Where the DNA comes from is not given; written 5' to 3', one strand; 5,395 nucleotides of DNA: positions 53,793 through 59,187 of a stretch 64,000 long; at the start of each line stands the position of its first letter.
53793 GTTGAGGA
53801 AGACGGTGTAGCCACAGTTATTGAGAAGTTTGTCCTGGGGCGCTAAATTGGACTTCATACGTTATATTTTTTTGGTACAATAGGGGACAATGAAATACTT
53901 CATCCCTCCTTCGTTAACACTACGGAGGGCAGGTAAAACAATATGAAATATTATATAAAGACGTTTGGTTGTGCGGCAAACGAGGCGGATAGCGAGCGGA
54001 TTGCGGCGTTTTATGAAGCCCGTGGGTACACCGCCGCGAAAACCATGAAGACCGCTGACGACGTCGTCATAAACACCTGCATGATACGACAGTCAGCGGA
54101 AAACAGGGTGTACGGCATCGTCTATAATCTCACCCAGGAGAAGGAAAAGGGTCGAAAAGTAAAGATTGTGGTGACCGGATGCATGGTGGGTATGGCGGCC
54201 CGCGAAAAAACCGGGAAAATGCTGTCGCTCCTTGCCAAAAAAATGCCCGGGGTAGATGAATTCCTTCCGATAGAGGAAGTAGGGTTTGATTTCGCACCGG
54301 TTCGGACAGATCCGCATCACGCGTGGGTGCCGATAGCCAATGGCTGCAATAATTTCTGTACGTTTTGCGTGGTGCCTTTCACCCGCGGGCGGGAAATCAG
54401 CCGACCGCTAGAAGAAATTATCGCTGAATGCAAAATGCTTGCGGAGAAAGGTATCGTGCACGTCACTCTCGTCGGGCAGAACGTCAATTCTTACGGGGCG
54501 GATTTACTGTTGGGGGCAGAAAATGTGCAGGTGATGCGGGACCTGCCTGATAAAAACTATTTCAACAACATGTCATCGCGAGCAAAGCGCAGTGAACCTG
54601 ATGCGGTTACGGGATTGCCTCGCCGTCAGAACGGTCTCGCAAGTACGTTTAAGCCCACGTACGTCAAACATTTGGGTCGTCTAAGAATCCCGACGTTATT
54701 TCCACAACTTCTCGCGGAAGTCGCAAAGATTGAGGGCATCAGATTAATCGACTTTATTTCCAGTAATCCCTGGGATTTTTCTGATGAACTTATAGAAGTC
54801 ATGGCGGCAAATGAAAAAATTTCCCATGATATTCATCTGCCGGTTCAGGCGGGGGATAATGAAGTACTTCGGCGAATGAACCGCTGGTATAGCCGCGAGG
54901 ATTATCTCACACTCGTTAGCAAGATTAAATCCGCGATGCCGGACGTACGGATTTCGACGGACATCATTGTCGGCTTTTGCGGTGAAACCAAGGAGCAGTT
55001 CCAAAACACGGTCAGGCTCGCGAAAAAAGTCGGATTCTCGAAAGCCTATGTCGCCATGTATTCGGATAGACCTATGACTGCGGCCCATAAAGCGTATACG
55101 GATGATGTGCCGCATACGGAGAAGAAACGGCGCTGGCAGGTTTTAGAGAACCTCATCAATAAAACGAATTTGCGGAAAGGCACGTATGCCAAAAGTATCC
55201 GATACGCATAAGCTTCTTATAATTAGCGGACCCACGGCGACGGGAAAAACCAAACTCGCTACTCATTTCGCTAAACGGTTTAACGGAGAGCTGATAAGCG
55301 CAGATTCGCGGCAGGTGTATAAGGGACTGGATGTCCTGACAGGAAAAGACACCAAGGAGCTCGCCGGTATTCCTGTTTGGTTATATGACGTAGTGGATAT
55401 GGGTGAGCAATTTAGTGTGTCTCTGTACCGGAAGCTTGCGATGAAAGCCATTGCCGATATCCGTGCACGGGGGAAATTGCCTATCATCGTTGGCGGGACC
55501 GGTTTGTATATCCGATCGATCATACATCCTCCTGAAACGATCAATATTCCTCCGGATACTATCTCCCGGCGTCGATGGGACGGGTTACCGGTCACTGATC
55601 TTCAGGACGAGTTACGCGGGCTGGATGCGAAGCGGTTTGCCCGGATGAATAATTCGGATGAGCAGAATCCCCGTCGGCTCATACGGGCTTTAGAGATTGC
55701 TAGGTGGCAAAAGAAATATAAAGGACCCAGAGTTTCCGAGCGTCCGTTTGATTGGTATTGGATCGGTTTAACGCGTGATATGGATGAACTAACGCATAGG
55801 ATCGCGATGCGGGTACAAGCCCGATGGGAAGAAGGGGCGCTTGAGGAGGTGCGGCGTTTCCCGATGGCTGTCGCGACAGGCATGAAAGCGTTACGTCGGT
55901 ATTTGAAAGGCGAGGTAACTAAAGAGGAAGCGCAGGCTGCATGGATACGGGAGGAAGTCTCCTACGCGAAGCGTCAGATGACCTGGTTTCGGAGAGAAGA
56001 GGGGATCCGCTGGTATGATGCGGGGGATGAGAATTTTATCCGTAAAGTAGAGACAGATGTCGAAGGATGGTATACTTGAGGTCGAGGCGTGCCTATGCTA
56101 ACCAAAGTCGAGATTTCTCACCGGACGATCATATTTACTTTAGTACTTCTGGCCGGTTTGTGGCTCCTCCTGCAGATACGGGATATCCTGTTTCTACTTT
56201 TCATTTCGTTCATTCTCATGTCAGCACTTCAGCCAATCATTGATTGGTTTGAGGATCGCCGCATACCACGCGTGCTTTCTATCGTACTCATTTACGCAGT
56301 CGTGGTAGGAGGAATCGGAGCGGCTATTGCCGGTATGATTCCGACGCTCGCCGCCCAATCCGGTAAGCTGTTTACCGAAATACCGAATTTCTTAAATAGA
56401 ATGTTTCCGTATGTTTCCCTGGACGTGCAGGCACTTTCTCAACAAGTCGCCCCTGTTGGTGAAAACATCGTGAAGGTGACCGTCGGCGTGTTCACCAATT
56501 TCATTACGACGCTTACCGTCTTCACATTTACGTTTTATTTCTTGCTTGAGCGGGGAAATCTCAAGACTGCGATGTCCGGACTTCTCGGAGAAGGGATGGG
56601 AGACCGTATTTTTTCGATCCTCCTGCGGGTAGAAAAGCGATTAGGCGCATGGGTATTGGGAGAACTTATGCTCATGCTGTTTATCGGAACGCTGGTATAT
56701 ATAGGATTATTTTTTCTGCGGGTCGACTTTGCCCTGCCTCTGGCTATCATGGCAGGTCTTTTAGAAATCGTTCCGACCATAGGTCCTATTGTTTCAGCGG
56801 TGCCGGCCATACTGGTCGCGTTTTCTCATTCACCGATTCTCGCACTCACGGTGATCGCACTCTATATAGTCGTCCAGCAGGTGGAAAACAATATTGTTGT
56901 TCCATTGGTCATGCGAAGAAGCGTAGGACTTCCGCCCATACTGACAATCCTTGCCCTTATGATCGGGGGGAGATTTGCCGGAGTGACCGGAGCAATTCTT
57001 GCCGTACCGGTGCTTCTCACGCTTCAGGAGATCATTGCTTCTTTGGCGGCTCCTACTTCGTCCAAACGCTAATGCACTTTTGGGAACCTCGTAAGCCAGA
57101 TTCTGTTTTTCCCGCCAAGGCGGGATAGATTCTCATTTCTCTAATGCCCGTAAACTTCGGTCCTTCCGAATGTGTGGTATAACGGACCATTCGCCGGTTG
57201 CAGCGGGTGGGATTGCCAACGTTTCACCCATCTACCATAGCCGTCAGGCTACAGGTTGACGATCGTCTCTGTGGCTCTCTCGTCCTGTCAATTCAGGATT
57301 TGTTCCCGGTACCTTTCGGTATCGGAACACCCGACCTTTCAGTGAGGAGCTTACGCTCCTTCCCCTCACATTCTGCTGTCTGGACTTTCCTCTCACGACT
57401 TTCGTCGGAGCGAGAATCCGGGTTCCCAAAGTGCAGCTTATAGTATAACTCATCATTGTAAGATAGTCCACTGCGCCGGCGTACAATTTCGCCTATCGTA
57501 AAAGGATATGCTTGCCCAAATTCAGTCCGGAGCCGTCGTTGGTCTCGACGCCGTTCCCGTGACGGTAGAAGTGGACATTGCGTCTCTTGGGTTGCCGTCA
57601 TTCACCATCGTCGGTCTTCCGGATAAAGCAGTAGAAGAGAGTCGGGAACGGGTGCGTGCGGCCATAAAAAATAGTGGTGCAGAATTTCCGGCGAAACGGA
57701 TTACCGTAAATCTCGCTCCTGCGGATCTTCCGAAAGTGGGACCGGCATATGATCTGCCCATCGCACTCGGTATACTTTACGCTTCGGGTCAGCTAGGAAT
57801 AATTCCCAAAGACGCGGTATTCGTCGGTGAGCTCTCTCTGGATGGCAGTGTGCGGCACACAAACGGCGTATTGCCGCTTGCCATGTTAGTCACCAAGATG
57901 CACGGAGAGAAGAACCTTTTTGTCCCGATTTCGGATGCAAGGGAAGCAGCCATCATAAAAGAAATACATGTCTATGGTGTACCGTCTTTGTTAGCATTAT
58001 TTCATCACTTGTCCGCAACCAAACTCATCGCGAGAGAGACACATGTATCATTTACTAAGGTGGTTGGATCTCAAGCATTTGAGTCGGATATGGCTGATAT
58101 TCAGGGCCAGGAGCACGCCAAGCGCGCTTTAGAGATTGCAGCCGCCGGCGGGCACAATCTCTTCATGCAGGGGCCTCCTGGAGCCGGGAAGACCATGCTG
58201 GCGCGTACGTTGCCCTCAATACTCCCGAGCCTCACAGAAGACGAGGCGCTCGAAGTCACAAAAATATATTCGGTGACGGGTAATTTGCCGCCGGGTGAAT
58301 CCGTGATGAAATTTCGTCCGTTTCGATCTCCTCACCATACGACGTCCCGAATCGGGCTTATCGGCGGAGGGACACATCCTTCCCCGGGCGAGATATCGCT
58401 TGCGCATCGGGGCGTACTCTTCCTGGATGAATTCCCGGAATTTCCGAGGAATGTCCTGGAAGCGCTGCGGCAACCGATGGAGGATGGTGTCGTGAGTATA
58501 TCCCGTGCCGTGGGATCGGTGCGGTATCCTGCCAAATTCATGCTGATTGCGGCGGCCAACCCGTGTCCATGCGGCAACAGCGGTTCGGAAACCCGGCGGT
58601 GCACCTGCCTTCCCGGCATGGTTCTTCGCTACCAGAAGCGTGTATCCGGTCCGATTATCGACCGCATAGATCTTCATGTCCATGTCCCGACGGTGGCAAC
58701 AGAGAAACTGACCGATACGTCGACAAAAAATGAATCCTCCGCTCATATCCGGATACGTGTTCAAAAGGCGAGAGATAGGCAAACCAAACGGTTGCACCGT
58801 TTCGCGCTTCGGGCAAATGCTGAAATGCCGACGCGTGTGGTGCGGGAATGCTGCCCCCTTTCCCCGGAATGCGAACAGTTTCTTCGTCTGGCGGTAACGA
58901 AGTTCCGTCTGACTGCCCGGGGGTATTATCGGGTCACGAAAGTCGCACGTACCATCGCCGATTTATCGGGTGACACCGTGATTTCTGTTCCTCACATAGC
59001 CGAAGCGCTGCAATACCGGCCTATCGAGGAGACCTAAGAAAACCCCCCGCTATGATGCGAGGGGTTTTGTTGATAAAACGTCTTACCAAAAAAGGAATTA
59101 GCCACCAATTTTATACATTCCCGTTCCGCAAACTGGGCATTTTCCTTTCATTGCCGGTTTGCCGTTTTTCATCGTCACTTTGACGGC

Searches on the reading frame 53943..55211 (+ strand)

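Call 66: search_protein_families(library=pfam, proteins=[window:53943-55211:+], max_evalue=0.0001)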
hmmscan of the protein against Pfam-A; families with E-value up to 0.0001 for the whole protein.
window:53943-55211:+ (422 aa): 2 families
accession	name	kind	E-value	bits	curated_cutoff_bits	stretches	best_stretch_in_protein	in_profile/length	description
PF04055.27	Radical_SAM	-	1.3e-25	90.9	29.5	2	250-360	56-166/166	Radical SAM superfamily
PF00919.26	UPF0004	-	4.7e-22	78.3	27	1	2-86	1-83/98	Uncharacterized protein family UPF0004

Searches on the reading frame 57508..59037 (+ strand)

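Call 66: search_protein_families(library=pfam, proteins=[window:57508-59037:+], max_evalue=0.0001)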
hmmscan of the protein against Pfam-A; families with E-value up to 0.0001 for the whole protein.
window:57508-59037:+ (509 aa): 7 families
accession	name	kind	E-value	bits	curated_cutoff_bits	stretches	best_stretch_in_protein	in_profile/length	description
PF01078.27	Mg_chelatase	-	9.6e-94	313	20.3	1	194-400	1-206/207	Magnesium chelatase, subunit ChlI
PF13541.12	ChlI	-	3.3e-43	146.9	27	1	20-141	1-119/121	Subunit ChlI of Mg-chelatase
PF13335.12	Mg_chelatase_C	-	6e-30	104.1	26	1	409-504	2-94/94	Magnesium chelatase, subunit ChlI C-terminal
PF07728.20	AAA_5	-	1.8e-09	38.2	22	1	217-358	1-127/139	AAA domain (dynein-related subfamily)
PF00493.29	MCM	-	4.8e-07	29.5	23.3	1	293-353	114-174/224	MCM P-loop domain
PF00158.32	Sigma54_activat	-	5e-05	23.5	20.2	0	287-351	80-142/168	Sigma-54 interaction domain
PF05496.18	RuvB_N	-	9.8e-05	22.6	27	0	195-235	6-53/159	Holliday junction DNA helicase RuvB P-loop domain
